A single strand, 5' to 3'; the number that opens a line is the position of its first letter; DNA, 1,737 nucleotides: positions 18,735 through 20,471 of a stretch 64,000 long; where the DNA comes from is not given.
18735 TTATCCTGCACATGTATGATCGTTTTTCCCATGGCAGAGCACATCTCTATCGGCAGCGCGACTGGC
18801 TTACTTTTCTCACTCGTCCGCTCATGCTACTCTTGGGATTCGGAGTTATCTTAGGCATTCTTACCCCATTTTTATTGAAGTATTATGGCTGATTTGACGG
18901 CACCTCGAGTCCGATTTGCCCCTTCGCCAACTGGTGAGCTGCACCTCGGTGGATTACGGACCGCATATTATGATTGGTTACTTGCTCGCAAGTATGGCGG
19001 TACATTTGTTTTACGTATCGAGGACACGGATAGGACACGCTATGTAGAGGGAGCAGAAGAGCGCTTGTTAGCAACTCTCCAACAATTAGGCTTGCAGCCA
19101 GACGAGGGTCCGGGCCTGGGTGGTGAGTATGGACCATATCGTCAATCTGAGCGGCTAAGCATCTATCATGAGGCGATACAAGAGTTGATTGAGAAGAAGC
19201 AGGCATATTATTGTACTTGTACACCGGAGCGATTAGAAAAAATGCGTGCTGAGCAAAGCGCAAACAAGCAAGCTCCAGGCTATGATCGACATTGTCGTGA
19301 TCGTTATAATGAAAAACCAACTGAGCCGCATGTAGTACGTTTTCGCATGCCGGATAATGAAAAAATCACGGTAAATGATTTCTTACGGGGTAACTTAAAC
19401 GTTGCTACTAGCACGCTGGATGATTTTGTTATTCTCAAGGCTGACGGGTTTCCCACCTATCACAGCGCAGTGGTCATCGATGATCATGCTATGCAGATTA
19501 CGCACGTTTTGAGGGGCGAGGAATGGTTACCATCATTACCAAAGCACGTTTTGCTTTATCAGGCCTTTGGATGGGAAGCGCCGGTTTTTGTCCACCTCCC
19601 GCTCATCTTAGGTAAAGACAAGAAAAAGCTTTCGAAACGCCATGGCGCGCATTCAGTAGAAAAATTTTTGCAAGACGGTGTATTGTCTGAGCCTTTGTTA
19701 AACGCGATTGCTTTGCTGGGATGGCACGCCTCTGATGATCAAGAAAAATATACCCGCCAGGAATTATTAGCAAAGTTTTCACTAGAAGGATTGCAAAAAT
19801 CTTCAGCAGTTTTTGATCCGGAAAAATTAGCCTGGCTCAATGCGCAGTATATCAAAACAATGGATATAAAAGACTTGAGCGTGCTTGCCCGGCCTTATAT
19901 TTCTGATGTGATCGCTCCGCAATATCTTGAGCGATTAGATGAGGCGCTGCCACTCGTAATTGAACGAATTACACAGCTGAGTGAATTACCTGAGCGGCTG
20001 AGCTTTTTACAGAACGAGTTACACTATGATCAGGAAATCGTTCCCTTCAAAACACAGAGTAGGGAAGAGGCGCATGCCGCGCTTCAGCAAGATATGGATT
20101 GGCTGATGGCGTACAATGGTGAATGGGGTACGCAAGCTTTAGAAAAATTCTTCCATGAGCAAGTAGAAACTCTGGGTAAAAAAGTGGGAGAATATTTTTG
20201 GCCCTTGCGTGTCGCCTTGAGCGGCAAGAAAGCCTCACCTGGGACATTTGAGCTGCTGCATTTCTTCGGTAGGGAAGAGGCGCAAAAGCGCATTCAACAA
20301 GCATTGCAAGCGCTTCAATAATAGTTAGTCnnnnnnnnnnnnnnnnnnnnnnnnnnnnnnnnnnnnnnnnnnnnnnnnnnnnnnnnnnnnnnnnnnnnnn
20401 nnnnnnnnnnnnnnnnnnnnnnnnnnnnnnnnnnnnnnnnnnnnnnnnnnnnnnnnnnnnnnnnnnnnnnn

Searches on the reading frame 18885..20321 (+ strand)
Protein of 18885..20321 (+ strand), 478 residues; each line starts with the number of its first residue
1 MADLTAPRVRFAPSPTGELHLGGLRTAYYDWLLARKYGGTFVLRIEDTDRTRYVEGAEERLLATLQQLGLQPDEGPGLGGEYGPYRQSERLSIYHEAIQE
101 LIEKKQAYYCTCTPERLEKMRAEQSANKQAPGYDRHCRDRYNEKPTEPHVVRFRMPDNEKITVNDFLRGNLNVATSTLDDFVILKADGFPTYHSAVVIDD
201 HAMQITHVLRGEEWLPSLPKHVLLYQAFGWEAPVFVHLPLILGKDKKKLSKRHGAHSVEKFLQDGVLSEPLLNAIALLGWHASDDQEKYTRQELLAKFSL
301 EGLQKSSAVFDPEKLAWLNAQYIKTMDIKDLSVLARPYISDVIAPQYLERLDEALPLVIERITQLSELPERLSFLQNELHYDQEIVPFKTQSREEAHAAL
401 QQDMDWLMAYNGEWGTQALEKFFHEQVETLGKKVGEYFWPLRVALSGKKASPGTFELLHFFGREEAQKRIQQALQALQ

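Call 26: search_protein_families(library=pfam, proteins=[window:18885-20321:+], max_evalue=0.00001)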
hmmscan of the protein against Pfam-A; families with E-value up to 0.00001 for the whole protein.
window:18885-20321:+ (478 aa): 2 families
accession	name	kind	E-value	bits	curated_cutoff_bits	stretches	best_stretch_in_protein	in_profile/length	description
PF00749.27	tRNA-synt_1c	-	2.9e-96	322.5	23.4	1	8-317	3-314/314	tRNA synthetases class I (E and Q), catalytic domain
PF19269.4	Anticodon_2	-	1e-26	94.4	23.6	1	334-474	5-141/141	Anticodon binding domain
